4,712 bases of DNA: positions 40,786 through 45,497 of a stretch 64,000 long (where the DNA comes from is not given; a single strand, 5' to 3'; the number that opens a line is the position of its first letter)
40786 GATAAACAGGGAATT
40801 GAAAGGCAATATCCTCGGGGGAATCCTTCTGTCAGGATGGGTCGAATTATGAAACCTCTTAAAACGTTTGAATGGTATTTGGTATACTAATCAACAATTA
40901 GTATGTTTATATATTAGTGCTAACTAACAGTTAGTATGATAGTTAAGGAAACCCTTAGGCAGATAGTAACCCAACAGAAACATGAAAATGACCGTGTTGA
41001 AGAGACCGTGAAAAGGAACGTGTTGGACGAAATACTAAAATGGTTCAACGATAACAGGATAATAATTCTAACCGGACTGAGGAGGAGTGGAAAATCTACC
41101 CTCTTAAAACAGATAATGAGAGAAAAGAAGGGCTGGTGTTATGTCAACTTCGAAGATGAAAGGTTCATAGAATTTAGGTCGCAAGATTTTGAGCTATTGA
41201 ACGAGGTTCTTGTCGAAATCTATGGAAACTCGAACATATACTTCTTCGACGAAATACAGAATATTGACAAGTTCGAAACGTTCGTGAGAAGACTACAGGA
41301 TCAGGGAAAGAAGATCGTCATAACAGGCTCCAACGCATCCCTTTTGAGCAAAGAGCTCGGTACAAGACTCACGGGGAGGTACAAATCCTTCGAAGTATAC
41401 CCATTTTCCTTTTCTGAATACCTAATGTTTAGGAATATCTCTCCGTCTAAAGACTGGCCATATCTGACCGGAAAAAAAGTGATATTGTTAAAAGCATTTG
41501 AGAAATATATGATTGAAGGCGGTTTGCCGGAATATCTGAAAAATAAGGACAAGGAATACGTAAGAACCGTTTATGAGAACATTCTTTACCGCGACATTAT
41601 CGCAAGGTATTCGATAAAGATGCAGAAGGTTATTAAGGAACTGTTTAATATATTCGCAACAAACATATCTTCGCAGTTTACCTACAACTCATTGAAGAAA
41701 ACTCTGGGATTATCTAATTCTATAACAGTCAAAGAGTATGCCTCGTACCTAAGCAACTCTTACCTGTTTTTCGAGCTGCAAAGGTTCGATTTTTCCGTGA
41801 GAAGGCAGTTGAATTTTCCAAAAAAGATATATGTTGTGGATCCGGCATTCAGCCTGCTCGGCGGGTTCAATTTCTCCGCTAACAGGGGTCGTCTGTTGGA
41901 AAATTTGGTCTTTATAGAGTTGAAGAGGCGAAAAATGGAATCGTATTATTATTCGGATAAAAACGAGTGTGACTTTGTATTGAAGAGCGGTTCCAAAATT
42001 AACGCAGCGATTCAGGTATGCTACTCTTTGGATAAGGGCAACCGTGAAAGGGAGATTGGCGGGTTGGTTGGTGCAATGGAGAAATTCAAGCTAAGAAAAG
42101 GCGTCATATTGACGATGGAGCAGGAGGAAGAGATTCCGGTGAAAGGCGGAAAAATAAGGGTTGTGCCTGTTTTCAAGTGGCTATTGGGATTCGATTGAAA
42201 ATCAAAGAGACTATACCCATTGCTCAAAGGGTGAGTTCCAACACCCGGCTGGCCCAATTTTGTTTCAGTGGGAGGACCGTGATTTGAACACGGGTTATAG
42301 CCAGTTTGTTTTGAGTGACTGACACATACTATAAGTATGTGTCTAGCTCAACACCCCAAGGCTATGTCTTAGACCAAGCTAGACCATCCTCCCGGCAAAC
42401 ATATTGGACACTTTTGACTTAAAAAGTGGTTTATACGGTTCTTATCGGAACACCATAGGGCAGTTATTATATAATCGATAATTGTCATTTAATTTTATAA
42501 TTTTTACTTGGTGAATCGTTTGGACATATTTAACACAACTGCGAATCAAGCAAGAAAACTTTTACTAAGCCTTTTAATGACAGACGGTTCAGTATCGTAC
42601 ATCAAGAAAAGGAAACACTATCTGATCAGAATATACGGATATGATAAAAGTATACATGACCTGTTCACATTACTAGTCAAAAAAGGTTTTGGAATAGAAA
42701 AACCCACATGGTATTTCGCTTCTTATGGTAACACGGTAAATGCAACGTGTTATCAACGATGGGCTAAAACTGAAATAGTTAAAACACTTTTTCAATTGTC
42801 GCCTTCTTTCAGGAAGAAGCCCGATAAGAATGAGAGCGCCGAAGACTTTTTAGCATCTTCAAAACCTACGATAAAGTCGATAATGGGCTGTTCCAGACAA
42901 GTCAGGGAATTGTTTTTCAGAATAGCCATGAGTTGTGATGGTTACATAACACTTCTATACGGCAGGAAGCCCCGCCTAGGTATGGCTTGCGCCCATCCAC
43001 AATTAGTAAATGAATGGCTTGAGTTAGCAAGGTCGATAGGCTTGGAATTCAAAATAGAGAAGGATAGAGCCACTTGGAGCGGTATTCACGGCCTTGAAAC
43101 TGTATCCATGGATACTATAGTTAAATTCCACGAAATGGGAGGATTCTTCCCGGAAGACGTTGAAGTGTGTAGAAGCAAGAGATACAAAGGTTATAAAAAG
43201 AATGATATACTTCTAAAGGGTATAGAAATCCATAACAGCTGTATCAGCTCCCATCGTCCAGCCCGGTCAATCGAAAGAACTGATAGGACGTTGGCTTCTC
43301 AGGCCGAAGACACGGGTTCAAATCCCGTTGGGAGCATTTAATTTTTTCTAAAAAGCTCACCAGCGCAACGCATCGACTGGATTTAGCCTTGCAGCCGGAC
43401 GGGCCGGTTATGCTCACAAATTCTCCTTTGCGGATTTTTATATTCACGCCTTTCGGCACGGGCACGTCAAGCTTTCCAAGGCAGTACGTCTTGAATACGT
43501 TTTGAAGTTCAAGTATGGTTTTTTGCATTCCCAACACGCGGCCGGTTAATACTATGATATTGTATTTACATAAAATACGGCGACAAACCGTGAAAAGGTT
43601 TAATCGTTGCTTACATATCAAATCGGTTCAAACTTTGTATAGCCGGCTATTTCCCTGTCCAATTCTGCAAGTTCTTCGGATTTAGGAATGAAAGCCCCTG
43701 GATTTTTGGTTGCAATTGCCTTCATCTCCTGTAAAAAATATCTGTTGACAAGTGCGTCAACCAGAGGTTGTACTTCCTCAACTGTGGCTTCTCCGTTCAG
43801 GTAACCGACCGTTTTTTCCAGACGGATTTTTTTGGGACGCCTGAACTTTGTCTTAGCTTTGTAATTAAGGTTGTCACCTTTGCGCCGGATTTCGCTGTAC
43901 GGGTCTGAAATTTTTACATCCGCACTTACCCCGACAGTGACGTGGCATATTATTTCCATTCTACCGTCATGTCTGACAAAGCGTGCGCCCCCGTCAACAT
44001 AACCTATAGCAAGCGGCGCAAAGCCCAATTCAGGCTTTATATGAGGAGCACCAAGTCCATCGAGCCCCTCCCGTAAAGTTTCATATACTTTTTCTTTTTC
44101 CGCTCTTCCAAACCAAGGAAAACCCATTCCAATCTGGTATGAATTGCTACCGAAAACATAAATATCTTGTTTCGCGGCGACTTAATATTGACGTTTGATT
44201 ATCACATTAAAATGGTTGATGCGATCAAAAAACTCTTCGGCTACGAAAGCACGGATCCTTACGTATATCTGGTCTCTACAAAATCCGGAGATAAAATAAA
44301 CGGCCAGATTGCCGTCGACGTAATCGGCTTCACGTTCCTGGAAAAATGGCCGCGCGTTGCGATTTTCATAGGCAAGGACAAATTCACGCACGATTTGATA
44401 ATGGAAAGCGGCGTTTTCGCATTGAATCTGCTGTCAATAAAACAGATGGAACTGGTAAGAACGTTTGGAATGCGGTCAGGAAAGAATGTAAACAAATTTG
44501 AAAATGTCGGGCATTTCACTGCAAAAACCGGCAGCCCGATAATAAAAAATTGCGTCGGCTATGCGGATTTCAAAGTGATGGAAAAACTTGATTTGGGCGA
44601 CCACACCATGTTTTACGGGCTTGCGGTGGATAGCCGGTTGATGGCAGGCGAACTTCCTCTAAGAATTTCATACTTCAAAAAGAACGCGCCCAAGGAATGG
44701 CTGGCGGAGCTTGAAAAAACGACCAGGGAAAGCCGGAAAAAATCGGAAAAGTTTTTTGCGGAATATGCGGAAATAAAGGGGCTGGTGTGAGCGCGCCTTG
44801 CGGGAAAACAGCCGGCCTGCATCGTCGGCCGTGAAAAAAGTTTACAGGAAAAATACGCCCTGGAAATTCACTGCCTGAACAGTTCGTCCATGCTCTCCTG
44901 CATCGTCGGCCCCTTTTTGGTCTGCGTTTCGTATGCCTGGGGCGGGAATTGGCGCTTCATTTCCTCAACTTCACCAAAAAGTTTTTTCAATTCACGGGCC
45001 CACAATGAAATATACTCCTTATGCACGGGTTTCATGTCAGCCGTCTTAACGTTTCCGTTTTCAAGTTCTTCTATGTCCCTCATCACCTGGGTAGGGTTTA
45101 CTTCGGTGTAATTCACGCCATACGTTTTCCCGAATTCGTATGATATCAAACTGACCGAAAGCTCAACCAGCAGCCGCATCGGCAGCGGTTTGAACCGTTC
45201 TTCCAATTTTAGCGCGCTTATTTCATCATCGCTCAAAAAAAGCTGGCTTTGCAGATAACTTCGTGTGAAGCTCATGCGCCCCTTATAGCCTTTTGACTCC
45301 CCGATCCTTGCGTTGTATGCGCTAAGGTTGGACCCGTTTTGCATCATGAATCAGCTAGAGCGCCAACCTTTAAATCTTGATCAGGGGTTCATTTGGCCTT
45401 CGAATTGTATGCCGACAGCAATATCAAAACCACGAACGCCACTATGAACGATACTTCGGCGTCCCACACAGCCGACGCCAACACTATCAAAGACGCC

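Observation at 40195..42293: About 2-kb cassette (nucleotidyltransferase + DUF4143 AAA ATPase) bracketed by 31-bp direct repeats derived from the tRNA-Pro 3' end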

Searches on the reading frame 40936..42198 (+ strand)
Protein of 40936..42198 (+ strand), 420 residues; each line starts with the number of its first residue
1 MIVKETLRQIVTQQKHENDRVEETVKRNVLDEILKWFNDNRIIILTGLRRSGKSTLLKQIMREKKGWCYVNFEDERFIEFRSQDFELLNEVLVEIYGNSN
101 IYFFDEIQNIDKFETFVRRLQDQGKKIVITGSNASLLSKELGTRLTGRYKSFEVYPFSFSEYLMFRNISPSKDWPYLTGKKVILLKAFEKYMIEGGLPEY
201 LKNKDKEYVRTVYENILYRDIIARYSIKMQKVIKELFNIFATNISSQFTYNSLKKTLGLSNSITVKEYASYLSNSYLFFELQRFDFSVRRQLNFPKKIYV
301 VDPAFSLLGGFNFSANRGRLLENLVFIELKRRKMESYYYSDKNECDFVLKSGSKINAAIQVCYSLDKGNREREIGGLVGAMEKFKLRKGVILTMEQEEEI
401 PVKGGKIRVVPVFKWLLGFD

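Call 13: search_protein_families(library=pfam, proteins=[window:40936-42198:+], max_evalue=0.01)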
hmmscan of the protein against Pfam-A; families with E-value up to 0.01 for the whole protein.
window:40936-42198:+ (420 aa): 7 families
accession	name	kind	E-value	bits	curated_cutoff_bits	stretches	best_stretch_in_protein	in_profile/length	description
PF13173.12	AAA_14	-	7.5e-37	126.7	27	1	40-163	2-129/129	AAA domain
PF13635.12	DUF4143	-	6.2e-21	75.2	28.1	1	219-364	2-160/160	Domain of unknown function (DUF4143)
PF01637.24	ATPase_2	-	2.4e-06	27.9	33.2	1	30-129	8-114/225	ATPase domain predominantly from Archaea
PF20720.3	nSTAND3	-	0.001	19.2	27.2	1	26-92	3-61/155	Novel STAND NTPase 3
PF13401.12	AAA_22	-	0.0022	18.7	27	0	40-74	5-33/130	AAA domain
PF25199.1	nSTAND_NTPase5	-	0.0025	18.1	34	1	25-129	20-128/145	Novel STAND NTPase 5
PF13238.12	AAA_18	-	0.0066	17.3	29.4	0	43-137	1-85/128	AAA domain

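Call 17: find_encoding_contigs(protein=window:40936-42198:+, flank=10000, max_places=10)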
Protein window:40936-42198:+ (420 aa): no gene with exactly this product is on record in the collection.

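Call 44: find_homologous_proteins(query=window:40936-42198:+, max_evalue=1e-80)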
Query window:40936-42198:+ (420 aa): 5888 proteins with E <= 1e-80 among 8000 candidates; the best 120 are listed.
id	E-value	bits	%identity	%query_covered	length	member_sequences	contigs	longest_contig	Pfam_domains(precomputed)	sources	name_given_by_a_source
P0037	3.7e-273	924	100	100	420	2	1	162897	PF13173.13,PF13635.13,PF01637.25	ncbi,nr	ncbi:MAG: ATP-binding protein [Candidatus Aenigmarchaeota archaeon]|nr:ATP-binding protein [Candidat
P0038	2.2e-253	858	92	100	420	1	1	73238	PF13173.13,PF13635.13,PF01637.25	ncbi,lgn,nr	ncbi:MAG: ATP-binding protein [Candidatus Aenigmarchaeota archaeon]|nr:ATP-binding protein [Candidat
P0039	3.5e-238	808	87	100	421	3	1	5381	PF13173.13,PF13635.13,PF01637.25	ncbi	-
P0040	2.3e-226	769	83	100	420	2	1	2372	PF13173.13,PF13635.13,PF01637.25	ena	-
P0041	5.6e-223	758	82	100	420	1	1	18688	PF13173.13,PF13635.13,PF01637.25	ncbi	-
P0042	2.4e-200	684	71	99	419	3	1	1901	PF13173.13,PF13635.13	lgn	-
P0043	3.2e-200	683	73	99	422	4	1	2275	PF13173.13,PF13635.13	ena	-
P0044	1.5e-199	681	71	99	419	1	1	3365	PF13173.13,PF13635.13,PF01637.25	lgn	-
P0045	5.5e-199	679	74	99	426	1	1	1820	PF13173.13,PF13635.13,PF01637.25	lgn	-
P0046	1.5e-198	678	73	100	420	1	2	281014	PF13173.13,PF13635.13,PF01637.25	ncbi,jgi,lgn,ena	ncbi:MAG: ATP-binding protein [Thermoplasmata archaeon]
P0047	5.7e-197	673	71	99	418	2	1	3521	PF13173.13,PF13635.13,PF01637.25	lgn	-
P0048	1.1e-196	672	72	99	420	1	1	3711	PF13173.13,PF13635.13,PF01637.25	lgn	-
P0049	7.6e-196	669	71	100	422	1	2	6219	PF13173.13,PF13635.13,PF01637.25,PF25199.2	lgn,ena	-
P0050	7.9e-196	669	72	99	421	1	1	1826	PF13173.13,PF13635.13,PF01637.25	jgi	jgi:hypothetical protein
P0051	2.2e-195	667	72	100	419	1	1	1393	PF13173.13,PF13635.13,PF01637.25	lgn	-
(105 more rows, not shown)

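Call 45: find_encoding_contigs(protein=P0038, flank=10000, max_places=3)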
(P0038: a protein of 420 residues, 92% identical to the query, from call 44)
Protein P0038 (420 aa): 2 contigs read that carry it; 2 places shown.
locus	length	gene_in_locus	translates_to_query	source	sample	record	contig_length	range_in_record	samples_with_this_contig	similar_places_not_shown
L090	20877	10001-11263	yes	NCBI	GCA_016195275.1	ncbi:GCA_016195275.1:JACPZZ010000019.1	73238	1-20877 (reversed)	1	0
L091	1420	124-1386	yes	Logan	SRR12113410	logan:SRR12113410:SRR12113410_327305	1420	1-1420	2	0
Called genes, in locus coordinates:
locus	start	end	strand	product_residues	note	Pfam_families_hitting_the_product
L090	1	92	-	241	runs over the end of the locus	PF02585:PIG-L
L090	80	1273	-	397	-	PF01406:tRNA-synt_1e, PF09334:tRNA-synt_1g (faint), PF00133:tRNA-synt_1 (weak)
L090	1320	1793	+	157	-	PF00565:SNase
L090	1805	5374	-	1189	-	PF00404:Dockerin_1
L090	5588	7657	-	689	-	PF04945:YHS, PF08282:Hydrolase_3 (faint), PF12710:HAD (faint), PF00122:E1-E2_ATPase, PF00702:Hydrolase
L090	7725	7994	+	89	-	-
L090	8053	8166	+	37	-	PF04945:YHS (weak)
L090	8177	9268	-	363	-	PF00581:Rhodanese, PF00753:Lactamase_B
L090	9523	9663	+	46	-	-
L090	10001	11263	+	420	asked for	PF01637:ATPase_2 (faint), PF13173:AAA_14, PF13635:DUF4143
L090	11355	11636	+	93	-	PF04014:MazE_antitoxin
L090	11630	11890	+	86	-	PF05016:ParE_toxin, PF15781:ParE-like_toxin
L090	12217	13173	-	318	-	PF08068:DKCLD, PF21238:Pus10_C, PF01509:TruB_N, PF16198:TruB_C_2, PF01472:PUA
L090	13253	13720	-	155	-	PF00029:Connexin (faint), PF01956:EMC3_TMCO1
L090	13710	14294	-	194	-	PF13207:AAA_17, PF13238:AAA_18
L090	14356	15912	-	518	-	PF00344:SecY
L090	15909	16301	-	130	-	PF00828:Ribosomal_L27A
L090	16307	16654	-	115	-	PF00327:Ribosomal_L30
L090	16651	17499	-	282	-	PF00333:Ribosomal_S5, PF03719:Ribosomal_S5_C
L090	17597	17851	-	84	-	-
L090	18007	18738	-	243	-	-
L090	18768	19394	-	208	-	PF00069:Pkinase, PF01163:RIO1 (faint), PF01636:APH (faint)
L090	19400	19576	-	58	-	PF01246:Ribosomal_L24e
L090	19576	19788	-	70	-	PF01200:Ribosomal_S28e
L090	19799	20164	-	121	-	PF01248:Ribosomal_L7Ae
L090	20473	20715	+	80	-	PF14947:HTH_45 (weak)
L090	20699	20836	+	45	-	-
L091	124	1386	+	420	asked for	PF01637:ATPase_2 (faint), PF13173:AAA_14, PF13635:DUF4143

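Call 46: find_encoding_contigs(protein=P0041, flank=10000, max_places=3)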
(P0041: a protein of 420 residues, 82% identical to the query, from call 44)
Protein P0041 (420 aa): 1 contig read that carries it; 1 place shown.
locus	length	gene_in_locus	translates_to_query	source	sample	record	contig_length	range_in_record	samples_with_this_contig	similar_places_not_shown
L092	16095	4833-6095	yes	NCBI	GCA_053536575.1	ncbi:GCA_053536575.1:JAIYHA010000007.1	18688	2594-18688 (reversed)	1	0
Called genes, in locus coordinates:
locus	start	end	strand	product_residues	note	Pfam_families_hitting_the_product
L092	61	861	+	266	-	PF02517:Rce1-like (weak)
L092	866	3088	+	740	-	PF01436:NHL (faint)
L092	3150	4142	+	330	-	-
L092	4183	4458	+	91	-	PF18926:DUF5676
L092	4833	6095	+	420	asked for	PF01637:ATPase_2 (faint), PF13173:AAA_14, PF13635:DUF4143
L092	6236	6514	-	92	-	PF02915:Rubrerythrin (weak), PF22277:EncFtn-like (weak), PF03232:COQ7 (weak)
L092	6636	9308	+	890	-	PF01835:MG2 (faint)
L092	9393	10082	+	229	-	PF06745:ATPase, PF23442:DUF7125 (faint), PF23365:DUF7090, PF24336:DUF7504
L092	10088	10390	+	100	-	-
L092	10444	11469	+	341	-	PF13481:AAA_25 (weak), PF06745:ATPase, PF23442:DUF7125 (faint)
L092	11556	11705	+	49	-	-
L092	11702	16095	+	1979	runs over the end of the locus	PF10633:NPCBM_assoc (faint)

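Call 53: find_encoding_contigs(protein=P0037, flank=10000, max_places=3)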
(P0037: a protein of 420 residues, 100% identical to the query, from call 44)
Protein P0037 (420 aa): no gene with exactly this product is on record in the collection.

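Call 57: search_protein_families(library=padloc, proteins=[window:40936-42198:+], max_evalue=0.01)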
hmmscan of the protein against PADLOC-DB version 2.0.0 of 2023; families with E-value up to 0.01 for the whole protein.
window:40936-42198:+ (420 aa): 11 families
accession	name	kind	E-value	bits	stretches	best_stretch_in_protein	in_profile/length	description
PDLC04787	PDC-S01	-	1.6e-114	381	1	23-417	9-407/412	-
PDLC04789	PDC-S01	-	2.7e-48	162.9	1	25-357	2-335/375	-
PDLC04790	PDC-S01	-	9.4e-35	118.1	1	22-412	9-414/422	-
PDLC04786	PDC-S01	-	5.8e-26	89.2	1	25-356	3-380/439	-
PDLC04791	PDC-S01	-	2.6e-24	83.6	1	27-393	4-376/395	-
PDLC04792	PDC-S01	-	2.8e-22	76.9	2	25-258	2-266/452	-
PDLC04788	PDC-S01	-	1.9e-21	74.5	1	25-272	2-270/448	-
PDLC02170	Avs5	-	3.5e-05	20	1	23-67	323-367/771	-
PDLC04140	mad8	-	0.00019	19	1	30-97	17-75/314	mads_8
PDLC04476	PDC-M16A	-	0.0062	13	0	27-63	10-48/691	-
PDLC02911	VakA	-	0.0088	14.6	0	40-69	2-31/163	-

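Call 58: search_protein_families(library=ncbifam, proteins=[window:40936-42198:+], max_evalue=0.01)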
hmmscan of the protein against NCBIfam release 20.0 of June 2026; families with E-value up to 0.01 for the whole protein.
window:40936-42198:+ (420 aa): 2 families
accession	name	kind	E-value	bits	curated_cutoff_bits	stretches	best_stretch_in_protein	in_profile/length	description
NF041814.1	Avs5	equivalog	8.9e-06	23.9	1000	1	18-67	318-367/763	AVAST type 5 anti-phage protein Avs5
NF000355.4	ribo_prot_ABC_F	equivalog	0.0035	16.3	380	1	29-92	328-395/499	ribosomal protection-like ABC-F family protein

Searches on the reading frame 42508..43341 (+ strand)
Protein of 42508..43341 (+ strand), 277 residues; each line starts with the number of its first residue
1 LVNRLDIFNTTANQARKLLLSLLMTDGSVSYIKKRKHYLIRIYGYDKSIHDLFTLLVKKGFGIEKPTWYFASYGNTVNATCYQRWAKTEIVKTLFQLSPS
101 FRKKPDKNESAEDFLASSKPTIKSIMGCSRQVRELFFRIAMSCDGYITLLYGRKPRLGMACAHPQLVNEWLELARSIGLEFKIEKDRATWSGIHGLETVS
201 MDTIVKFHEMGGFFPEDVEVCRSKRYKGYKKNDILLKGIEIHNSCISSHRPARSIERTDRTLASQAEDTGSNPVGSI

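Call 13: search_protein_families(library=pfam, proteins=[window:42508-43341:+], max_evalue=0.01)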
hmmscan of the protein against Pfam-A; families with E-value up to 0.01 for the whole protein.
window:42508-43341:+ (277 aa): 1 family
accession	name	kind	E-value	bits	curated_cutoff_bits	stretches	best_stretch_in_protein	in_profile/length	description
PF14528.11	LAGLIDADG_3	-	3.6e-07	30.8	22.5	1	135-209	5-79/82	LAGLIDADG-like domain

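Call 57: search_protein_families(library=padloc, proteins=[window:42508-43341:+], max_evalue=0.01)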
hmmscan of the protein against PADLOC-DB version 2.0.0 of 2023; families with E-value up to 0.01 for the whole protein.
window:42508-43341:+ (277 aa): 0 families

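Call 58: search_protein_families(library=ncbifam, proteins=[window:42508-43341:+], max_evalue=0.01)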
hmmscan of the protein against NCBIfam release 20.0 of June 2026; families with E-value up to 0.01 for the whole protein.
window:42508-43341:+ (277 aa): 0 families

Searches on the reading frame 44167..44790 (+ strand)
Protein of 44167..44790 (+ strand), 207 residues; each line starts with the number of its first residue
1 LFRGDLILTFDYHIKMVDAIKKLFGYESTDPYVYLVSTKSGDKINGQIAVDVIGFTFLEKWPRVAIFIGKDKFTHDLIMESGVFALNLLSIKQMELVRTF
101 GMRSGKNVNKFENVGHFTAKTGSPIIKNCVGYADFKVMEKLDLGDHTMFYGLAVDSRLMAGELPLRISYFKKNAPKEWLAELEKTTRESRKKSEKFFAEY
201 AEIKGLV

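Call 13: search_protein_families(library=pfam, proteins=[window:44167-44790:+], max_evalue=0.01)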
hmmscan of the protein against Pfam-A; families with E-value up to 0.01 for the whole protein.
window:44167-44790:+ (207 aa): 1 family
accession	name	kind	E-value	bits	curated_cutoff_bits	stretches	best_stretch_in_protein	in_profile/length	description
PF01613.24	Flavin_Reduct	-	2.4e-23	83.4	27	1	33-163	8-138/153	Flavin reductase like domain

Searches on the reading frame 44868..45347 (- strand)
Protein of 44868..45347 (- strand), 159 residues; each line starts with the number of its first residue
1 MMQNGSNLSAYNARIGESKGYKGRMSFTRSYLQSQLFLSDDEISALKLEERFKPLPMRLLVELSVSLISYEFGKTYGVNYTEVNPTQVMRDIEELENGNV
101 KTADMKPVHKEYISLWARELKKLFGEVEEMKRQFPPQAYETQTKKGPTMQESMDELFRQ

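Call 13: search_protein_families(library=pfam, proteins=[window:44868-45347:-], max_evalue=0.01)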
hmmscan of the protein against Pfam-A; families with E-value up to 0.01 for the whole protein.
window:44868-45347:- (159 aa): 1 family
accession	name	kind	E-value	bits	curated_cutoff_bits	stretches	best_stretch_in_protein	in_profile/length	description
PF23831.1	DUF7201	-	0.00015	22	27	1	88-133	29-74/142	Coiled-coil region of unknown function (DUF7201)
